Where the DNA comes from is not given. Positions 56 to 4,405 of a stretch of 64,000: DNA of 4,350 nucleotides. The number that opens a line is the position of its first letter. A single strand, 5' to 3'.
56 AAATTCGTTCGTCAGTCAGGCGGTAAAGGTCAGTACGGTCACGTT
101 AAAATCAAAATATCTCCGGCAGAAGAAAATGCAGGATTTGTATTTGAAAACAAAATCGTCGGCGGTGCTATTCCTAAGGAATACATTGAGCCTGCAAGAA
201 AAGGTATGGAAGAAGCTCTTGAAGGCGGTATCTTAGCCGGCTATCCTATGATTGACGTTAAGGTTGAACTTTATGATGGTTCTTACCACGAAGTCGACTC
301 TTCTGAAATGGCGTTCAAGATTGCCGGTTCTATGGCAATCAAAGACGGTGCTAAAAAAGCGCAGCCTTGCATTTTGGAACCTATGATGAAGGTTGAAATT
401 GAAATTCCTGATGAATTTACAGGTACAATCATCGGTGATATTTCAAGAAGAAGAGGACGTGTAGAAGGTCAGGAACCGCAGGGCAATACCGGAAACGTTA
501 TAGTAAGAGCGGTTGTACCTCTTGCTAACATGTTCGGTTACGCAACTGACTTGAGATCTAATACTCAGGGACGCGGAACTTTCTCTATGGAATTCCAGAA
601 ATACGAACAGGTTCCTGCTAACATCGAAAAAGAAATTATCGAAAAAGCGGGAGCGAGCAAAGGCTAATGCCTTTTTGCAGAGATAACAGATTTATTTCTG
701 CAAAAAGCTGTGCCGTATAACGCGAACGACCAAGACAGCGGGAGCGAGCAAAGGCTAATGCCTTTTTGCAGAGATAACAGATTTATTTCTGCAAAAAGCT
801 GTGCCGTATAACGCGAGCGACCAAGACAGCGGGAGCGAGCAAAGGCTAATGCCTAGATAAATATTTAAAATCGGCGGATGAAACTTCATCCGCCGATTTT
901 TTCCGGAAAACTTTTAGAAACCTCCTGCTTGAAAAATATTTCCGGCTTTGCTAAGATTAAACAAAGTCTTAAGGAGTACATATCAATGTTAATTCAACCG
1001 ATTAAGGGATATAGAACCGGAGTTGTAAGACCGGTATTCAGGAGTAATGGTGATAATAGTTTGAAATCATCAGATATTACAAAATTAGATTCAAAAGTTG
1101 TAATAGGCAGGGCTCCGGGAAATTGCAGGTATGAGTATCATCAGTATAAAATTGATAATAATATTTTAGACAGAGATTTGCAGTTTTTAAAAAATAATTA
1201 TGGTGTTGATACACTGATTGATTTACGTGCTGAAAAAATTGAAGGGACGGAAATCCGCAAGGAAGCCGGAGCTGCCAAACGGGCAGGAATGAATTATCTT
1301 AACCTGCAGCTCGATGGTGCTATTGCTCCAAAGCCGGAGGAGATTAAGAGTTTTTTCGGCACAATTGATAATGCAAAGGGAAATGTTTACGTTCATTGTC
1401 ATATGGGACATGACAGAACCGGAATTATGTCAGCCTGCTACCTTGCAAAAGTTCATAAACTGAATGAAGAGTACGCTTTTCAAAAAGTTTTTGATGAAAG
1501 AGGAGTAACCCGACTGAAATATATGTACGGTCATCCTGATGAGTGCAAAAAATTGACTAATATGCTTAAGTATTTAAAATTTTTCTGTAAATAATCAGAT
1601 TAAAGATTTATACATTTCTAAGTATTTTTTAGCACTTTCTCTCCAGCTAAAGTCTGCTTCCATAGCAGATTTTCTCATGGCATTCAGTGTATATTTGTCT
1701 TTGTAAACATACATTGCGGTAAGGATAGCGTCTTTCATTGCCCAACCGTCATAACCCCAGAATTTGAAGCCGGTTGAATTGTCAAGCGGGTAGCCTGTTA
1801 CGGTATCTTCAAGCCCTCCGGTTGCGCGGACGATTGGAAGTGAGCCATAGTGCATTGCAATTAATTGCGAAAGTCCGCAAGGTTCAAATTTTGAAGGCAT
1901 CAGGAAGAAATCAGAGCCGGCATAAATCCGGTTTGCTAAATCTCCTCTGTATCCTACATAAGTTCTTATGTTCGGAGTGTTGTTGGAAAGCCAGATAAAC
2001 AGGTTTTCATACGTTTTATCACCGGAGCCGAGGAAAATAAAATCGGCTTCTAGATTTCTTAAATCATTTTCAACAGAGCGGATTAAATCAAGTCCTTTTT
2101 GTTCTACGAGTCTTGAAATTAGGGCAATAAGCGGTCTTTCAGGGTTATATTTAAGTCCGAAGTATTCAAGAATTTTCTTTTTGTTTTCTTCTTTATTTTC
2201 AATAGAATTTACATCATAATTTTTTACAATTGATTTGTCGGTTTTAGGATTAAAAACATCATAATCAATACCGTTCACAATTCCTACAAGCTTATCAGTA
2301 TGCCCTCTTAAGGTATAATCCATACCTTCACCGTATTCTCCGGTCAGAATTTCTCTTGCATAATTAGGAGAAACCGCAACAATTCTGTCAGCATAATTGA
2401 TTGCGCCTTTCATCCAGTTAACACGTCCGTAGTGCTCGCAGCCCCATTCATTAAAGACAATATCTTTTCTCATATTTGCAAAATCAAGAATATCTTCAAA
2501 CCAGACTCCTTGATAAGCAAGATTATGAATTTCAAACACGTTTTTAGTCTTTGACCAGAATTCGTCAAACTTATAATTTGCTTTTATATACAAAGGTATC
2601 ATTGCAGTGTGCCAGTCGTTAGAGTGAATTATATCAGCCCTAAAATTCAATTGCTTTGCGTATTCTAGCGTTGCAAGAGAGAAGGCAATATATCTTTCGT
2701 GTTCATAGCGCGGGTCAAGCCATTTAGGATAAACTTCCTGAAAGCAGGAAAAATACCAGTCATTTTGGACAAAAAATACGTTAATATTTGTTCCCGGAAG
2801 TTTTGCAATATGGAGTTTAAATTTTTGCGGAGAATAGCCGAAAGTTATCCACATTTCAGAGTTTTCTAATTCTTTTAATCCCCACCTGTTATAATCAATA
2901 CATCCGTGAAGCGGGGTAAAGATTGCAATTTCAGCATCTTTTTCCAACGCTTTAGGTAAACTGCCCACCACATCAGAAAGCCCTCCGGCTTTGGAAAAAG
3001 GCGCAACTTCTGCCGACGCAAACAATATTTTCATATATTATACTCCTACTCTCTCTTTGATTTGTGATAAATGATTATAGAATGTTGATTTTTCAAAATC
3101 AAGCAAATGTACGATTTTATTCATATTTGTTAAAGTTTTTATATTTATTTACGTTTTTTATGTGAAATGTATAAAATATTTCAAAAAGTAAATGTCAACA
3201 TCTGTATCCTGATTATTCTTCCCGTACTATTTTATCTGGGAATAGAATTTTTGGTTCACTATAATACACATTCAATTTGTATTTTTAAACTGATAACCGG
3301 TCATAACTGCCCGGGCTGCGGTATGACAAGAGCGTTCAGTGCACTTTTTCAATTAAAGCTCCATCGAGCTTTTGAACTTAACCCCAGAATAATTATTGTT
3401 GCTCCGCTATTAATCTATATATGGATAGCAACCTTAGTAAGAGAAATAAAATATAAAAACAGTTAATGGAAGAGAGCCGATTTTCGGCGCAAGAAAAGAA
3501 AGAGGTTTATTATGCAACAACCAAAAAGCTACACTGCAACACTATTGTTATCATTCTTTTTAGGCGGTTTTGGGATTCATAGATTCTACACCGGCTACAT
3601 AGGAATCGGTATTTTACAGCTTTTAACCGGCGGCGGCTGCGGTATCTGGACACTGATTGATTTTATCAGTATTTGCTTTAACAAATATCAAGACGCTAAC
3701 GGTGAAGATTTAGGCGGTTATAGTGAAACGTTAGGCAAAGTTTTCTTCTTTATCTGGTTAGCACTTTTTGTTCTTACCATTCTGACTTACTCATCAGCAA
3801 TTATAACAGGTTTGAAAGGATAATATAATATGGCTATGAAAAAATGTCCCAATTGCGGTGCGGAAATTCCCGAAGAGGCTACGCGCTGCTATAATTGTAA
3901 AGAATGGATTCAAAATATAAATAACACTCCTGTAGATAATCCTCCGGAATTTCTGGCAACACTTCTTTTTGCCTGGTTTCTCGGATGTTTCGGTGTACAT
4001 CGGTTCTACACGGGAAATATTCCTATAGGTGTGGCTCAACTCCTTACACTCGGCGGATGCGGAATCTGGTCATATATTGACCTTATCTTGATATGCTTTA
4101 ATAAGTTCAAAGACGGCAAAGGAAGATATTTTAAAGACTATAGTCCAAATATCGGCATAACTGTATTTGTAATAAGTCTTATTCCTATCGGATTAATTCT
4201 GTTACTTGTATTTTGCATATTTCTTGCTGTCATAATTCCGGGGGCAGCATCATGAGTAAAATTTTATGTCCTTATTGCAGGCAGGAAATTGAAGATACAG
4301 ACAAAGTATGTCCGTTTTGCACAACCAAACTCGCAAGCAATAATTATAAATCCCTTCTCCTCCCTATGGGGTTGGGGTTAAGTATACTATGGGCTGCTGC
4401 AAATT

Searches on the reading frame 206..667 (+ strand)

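Call 28: search_protein_families(library=pfam, proteins=[window:206-667:+], max_evalue=0.00001)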
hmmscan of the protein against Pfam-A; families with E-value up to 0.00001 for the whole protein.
window:206-667:+ (153 aa): 2 families
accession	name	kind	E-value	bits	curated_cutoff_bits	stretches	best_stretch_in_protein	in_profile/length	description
PF00679.30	EFG_C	-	4.7e-32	110.3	27.9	1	56-142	2-87/89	Elongation factor G C-terminus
PF03764.24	EFG_IV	-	3.1e-19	69.4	24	1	2-53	70-121/121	Elongation factor G, domain IV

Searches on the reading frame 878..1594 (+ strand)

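Call 28: search_protein_families(library=pfam, proteins=[window:878-1594:+], max_evalue=0.00001)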
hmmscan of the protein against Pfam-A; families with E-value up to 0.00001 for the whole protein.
window:878-1594:+ (238 aa): 5 families
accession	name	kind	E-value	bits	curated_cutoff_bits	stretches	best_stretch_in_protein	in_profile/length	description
PF22741.1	PTP-NADK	-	6.9e-12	45.5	27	1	107-197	46-137/163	DSP-PTPase phosphatase fused to NAD+ Kinase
PF22785.1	Tc-R-P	-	1.8e-11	45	27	1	98-190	13-102/106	Polymorphic toxin system, DSP-PTPase phosphatase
PF13350.11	Y_phosphatase3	-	1.4e-09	38.7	22.2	1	96-190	37-151/240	Tyrosine phosphatase family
PF00782.25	DSPc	-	1.5e-09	38.2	33.5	1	108-210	17-116/133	Dual specificity phosphatase, catalytic domain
PF22784.1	PTP-SAK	-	4.2e-08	33.8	27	1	108-192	30-112/153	Swiss Army Knife protein, DSP-PTPase phosphatase domain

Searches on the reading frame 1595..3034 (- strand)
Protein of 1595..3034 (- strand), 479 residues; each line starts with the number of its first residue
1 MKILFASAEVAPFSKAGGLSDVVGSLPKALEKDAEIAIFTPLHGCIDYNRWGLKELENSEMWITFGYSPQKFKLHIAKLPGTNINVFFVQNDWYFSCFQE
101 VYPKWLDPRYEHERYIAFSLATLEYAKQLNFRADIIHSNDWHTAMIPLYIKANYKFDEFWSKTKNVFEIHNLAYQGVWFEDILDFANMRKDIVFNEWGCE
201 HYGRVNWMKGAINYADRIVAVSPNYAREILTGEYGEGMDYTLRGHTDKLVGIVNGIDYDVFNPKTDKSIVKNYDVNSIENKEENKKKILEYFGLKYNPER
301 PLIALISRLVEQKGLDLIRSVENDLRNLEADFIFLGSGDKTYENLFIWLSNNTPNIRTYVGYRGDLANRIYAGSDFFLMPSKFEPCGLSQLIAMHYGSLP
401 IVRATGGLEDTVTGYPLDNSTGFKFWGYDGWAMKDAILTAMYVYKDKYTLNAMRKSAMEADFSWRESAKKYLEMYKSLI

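Call 28: search_protein_families(library=pfam, proteins=[window:1595-3034:-], max_evalue=0.00001)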
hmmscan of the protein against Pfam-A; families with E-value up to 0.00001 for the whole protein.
window:1595-3034:- (479 aa): 4 families
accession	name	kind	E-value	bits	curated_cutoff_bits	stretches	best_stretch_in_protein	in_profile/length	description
PF08323.17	Glyco_transf_5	-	9.5e-68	228.9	22.7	1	2-243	1-238/239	Starch synthase catalytic domain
PF13692.12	Glyco_trans_1_4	-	4e-09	37.3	27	1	301-425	2-124/142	Glycosyl transferases group 1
PF00534.26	Glycos_transf_1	-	2.3e-08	34.2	26.4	1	297-424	12-139/172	Glycosyl transferases group 1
PF13439.12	Glyco_transf_4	-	4.6e-07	30.4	28.5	1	103-231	45-150/170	Glycosyltransferase Family 4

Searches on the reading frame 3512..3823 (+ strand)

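Call 28: search_protein_families(library=pfam, proteins=[window:3512-3823:+], max_evalue=0.00001)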
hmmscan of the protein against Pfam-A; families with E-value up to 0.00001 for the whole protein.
window:3512-3823:+ (103 aa): 1 family
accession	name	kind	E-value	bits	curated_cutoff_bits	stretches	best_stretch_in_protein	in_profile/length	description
PF05154.21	TM2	-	1.2e-20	73.8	27.9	1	3-52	1-51/51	TM2 domain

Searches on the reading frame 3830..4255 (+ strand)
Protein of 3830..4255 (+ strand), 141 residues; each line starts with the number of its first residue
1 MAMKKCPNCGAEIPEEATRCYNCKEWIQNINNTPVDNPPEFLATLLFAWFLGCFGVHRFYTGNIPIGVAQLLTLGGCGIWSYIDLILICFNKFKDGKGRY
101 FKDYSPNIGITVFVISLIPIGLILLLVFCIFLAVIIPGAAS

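Call 28: search_protein_families(library=pfam, proteins=[window:3830-4255:+], max_evalue=0.00001)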
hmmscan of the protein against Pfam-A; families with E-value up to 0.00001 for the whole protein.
window:3830-4255:+ (141 aa): 1 family
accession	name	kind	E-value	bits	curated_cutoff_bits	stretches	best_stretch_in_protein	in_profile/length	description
PF05154.21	TM2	-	6.1e-17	62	27.9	1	41-86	5-51/51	TM2 domain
